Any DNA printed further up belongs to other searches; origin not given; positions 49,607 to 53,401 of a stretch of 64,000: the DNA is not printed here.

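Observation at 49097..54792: Island-borne cluster of a SUMF1/GldJ-like secreted protein coupled to a giant beta-propeller T9SS cargo, plus a truncated second copy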

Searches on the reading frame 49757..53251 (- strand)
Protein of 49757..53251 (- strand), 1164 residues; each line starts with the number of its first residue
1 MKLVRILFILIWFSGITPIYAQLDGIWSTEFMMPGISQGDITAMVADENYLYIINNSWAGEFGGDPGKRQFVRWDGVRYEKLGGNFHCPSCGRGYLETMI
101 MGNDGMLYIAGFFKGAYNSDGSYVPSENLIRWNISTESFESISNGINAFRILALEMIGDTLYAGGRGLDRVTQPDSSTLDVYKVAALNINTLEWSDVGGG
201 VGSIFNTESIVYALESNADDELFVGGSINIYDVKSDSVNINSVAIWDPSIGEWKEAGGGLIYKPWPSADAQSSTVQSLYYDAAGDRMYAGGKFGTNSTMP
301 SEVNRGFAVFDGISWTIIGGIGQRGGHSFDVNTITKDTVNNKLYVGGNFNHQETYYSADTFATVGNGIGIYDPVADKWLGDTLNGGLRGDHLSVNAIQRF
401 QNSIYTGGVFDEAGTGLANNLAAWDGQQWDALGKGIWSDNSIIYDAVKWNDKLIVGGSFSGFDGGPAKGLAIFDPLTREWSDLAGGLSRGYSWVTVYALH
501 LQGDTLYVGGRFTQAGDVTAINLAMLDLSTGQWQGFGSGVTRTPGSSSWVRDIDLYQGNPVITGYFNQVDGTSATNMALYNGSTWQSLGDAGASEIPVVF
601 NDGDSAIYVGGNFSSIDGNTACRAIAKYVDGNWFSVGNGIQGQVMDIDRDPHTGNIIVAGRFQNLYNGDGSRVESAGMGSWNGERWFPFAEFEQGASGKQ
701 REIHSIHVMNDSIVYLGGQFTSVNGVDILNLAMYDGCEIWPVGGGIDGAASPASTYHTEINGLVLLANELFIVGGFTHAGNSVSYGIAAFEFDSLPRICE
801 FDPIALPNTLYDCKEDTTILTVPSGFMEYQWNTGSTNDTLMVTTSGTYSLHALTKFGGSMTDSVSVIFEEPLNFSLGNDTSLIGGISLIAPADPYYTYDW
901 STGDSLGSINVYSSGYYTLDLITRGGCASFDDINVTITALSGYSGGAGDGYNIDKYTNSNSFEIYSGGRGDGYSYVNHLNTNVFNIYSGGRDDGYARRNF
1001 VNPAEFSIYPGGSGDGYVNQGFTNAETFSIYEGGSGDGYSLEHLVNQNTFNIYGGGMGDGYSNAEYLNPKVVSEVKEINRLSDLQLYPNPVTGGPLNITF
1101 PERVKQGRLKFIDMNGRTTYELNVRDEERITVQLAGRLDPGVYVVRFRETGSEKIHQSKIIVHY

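Call 7: search_protein_families(library=pfam, proteins=[window:49757-53251:-], max_evalue=1)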
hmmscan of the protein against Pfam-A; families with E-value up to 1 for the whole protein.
window:49757-53251:- (1164 aa): 6 families
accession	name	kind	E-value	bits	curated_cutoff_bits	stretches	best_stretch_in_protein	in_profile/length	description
PF12768.13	Rax2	-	6e-20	72.1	28.8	4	598-663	29-94/254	Rax2 C-terminal beta propeller domain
PF18962.6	Por_Secre_tail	-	6e-06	26.9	27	1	1086-1162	1-75/75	Secretion system C-terminal sorting domain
PF13964.12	Kelch_6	-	0.00032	21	25.3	0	447-484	8-44/50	Kelch motif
PF17164.10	DUF5122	-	0.0013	19.4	27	0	451-471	4-24/36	Domain of unknown function (DUF5122) beta-propeller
PF07646.21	Kelch_2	-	0.0018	18.6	21.3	0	338-378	9-41/48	Kelch motif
PF04234.18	CopC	-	0.14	13.6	23.3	1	1097-1151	23-78/92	CopC domain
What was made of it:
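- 50852..53179 (-): B residues ~25-800: tandem beta-propellers (about 13-14 GGxF blades). Rax2 hit at 6e-20 (call 7).
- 49766..49996 (-): B residues 1086-1162: T9SS type A C-terminal sorting domain. PF18962 hit (call 7).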

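Call 8: search_protein_families(library=ncbifam, proteins=[window:49757-53251:-], max_evalue=1)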
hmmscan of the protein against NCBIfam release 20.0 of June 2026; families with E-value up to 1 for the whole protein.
window:49757-53251:- (1164 aa): 2 families
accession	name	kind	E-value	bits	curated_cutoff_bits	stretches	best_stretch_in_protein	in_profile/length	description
TIGR04183.1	Por_Secre_tail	domain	6.3e-07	29.3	23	1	1086-1162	1-71/72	T9SS type A sorting domain-containing protein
NF038113.1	T9SSA_dep_M36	equivalog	9.6e-07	27.3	885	1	1074-1162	784-868/869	T9SS-dependent M36 family metallopeptidase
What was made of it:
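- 49766..49996 (-): TIGR04183 scores 29.3 bits against a cut-off of 23 (call 8).
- On T9SS type A cargo (for gene B): TIGR04183 scores 29.3 against 23, and PF18962 gives E 6e-6 at aa 1086-1162 (calls 7, 8).
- Checked: The T9SS type A sorting domain scores above the curated cut-off (TIGR04183, 29.3 against 23) (call 8).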

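Call 63: find_homologous_proteins(query=window:49757-53251:-, max_evalue=1e-10)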
Query window:49757-53251:- (1164 aa): 741 proteins with E <= 1e-10 among 8000 candidates; the best 120 are listed.
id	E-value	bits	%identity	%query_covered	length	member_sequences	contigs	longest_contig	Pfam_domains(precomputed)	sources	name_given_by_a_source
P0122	0.0e+0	2680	100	100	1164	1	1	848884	PF12768.14,PF18962.8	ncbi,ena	-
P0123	2.2e-295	1001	42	97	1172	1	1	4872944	PF12768.14,PF18962.8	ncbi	-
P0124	8.8e-292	989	44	98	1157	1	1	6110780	PF12768.14,PF18962.8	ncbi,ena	-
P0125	6.9e-285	966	43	98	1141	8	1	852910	PF12768.14,PF24681.2,PF18962.8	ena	-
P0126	6.5e-278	943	43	98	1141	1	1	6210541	PF12768.14,PF18962.8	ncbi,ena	-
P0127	1.2e-95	340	32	71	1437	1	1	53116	PF00801.27,PF27184.1,PF12768.14,PF18911.7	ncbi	-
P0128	4.1e-95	338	30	86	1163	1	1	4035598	PF12768.14,PF18962.8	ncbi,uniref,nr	ncbi:T9SS type A sorting domain-containing protein [Croceimicrobium hydrocarbonivorans]|uniref:T9SS 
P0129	9.1e-81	290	25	61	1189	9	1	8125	PF12768.14,PF07494.18,PF17164.11,PF19565.5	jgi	jgi:trimeric autotransporter adhesin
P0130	5.2e-76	274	27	66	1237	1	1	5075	PF12768.14,PF17164.11,PF19565.5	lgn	-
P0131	5.1e-71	258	25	59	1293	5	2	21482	PF12768.14,PF17164.11,PF24981.2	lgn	-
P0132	1.4e-69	253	25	66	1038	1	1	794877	PF12768.14,PF07494.18,PF17164.11,PF26696.1,PF19565.5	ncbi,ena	-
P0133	2.7e-67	246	27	53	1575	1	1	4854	PF07646.22,PF12768.14,PF17164.11,PF13415.13,PF24981.2,PF25210.2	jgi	jgi:hypothetical protein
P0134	6.8e-65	238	26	62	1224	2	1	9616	PF12768.14,PF17164.11,PF19565.5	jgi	-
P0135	2.3e-64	236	28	52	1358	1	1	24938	PF12768.14,PF17164.11,PF17957.8,PF19565.5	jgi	jgi:trimeric autotransporter adhesin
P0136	3.2e-62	229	26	63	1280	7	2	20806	PF12768.14,PF24681.2,PF17164.11,PF19565.5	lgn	-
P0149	6.4e-51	191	27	54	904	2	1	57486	PF12768.14,PF17164.11,PF18962.8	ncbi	-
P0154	7.1e-50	188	24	76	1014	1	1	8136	PF12768.14,PF07494.18,PF17164.11,PF18962.8,PF19081.7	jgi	jgi:hypothetical protein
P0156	2.0e-49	186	26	61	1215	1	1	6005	PF12768.14,PF15780.12,PF17164.11,PF18962.8,PF22544.3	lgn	-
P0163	1.2e-46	177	26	67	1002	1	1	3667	PF12768.14,PF07494.18,PF18962.8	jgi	jgi:hypothetical protein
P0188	9.1e-42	161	24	73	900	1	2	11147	PF12768.14,PF24681.2,PF17164.11,PF18962.8,PF19565.5,PF25210.2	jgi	jgi:hypothetical protein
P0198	2.2e-41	160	27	39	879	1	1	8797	PF12768.14,PF17164.11,PF18962.8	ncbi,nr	ncbi:MAG: T9SS type A sorting domain-containing protein [Ignavibacteriaceae bacterium]|nr:T9SS type 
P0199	2.4e-41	160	28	48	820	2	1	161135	PF12768.14,PF17164.11,PF18962.8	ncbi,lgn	ncbi:MAG: T9SS type A sorting domain-containing protein [Balneolaceae bacterium]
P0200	2.5e-41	160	27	52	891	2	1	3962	PF12768.14,PF07494.18,PF17164.11,PF18962.8,PF19565.5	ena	-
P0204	6.2e-41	158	29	26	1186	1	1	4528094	PF12768.14,PF17164.11,PF18962.8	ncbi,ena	-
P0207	2.2e-40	156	25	53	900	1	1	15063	PF12768.14,PF24681.2,PF17164.11,PF18962.8,PF19565.5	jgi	jgi:hypothetical protein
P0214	7.2e-40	155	27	44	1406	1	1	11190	PF12768.14,PF17164.11,PF18962.8,PF07705.18,PF13860.13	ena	-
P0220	1.3e-39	154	25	44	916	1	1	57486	PF12768.14,PF24681.2,PF17164.11,PF18962.8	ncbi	-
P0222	1.9e-39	153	26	63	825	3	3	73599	PF12768.14,PF24681.2,PF17164.11,PF18962.8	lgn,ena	-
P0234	9.2e-39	151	26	67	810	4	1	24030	PF12768.14,PF18962.8,PF19565.5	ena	-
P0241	2.5e-38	150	29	34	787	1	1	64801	PF12768.14,PF13585.13,PF17164.11,PF18962.8,PF13860.13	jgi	jgi:hypothetical protein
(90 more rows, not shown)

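Call 64: find_encoding_contigs(protein=P0128, flank=6000, max_places=1)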
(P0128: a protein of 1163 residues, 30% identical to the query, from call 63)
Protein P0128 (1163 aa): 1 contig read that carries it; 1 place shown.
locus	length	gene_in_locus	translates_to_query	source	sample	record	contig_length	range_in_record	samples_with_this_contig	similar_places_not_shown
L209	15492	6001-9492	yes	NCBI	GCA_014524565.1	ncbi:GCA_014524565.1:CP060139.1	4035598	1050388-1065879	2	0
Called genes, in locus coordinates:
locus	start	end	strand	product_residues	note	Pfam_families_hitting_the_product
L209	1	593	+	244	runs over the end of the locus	PF00106:adh_short, PF01370:Epimerase (weak), PF08659:KR, PF13561:adh_short_C2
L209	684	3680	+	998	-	PF06580:His_kinase, PF02518:HATPase_c (weak)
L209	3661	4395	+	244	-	PF00072:Response_reg, PF04397:LytTR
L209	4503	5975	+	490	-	PF03781:FGE-sulfatase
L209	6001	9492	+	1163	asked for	PF12768:Rax2, PF18962:Por_Secre_tail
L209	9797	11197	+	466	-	PF00801:PKD, PF18911:PKD_4, PF00801:PKD, PF18962:Por_Secre_tail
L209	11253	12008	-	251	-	PF00072:Response_reg, PF04397:LytTR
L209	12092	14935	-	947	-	PF07494:Reg_prop (faint), PF07495:Y_Y_Y, PF06580:His_kinase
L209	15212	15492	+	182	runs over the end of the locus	-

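Call 75: predict_structure(alignment_id=A4)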
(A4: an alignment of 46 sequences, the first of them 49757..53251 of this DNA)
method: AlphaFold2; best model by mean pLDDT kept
length: 1164 residues; sequences in the alignment: 46
mean_pLDDT: 78.9   pTM: 0.69
mean pLDDT of the five models: 78.9, 78.1, 76.8, 76.8, 75.7
residues with pLDDT >= 90: 624; 70-90: 246; 50-70: 83; < 50: 211
segments of 3 or more residues with pLDDT < 50: 1-18, 355-357, 805-810, 871-895, 902-906, 914-916, 921-1067
pLDDT, mean of each block of 10 residues (from residue 1): 39 43 85 87 96 84 80 92 87 86 96 94 95 96 89 97 96 95 96 94 88 98 96 81 96 93 87 93 97 82 86 92 71 95 93 54 79 92 85 95 95 89 93 83 95 95 86 94 92 92 98 96 97 96 85 97 97 96 94 92 95 91 95 95 96 93 93 92 90 73 94 93 90 90 84 66 95 94 92 81 50 64 76 86 82 71 71 45 45 51 51 52 42 35 27 28 27 28 29 31 33 29 31 28 26 25 41 75 88 88 93 96 93 90 95 92 82
secondary structure, 60 per line:
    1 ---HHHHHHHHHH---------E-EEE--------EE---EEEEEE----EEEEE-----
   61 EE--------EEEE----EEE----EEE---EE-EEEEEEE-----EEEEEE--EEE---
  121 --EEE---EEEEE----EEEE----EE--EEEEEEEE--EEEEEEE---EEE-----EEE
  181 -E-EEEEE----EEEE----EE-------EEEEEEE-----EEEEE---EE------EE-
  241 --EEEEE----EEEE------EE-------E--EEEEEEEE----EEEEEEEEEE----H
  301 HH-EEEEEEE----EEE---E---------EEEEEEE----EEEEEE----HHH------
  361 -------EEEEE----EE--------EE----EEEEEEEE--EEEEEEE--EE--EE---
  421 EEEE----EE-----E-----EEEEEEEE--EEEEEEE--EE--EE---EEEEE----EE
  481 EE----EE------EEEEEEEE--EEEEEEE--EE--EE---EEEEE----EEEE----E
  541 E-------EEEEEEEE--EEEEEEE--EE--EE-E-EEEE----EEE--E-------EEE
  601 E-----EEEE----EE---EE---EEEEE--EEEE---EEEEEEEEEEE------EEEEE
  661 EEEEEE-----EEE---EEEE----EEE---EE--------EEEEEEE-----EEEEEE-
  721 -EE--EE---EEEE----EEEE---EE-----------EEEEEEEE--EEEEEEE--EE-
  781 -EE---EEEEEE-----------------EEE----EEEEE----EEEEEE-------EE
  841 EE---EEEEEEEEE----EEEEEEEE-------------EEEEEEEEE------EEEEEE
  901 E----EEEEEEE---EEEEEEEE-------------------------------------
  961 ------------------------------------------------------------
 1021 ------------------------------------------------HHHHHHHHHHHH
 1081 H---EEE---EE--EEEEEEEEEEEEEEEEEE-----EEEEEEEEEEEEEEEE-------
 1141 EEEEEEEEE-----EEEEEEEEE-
elements in order (helices of 4 or more, strands of 3 or more residues): H4-13 E25-27 E41-46 E51-55 E71-74 E79-81 E86-88 E95-101 E107-112 E115-117 E123-125 E129-133 E138-141 E150-157 E160-166 E170-172 E178-180 E184-188 E193-196 E210-216 E222-226 E243-247 E252-255 E274-281 E286-295 E304-310 E315-317 E331-337 E342-347 E368-372 E393-400 E403-409 E421-424 E442-449 E452-458 E470-474 E479-482 E495-502 E505-511 E523-527 E532-535 E549-556 E559-565 E577-580 E585-587 E598-601 E607-610 E625-629 E632-635 E639-649 E656-666 E672-674 E678-681 E686-688 E702-708 E714-719 E731-734 E739-742 E759-766 E769-775 E787-792 E810-812 E817-821 E826-831 E839-842 E846-854 E859-866 E880-888 E895-901 E906-912 E916-923 H1069-1081 E1085-1087 E1095-1112 E1118-1133 E1141-1149 E1155-1163
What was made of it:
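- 50852..53179 (-): Confident model (call 75).
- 50477..50824 (-): B residues ~810-925: two small beta modules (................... motif). Beta strands in the model with pLDDT 45-86 (call 75).
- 49766..49996 (-): Confident beta-sandwich in the model (call 75).
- On T9SS type A cargo (for gene B): The model shows a confident CTD beta-sandwich (call 75).
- In the B model it has pLDDT 25-35 and no secondary structure, while the flanking domains are confident (call 75). The array is predicted to be unstructured (call 75). AlphaFold gives no solenoid (call 75).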
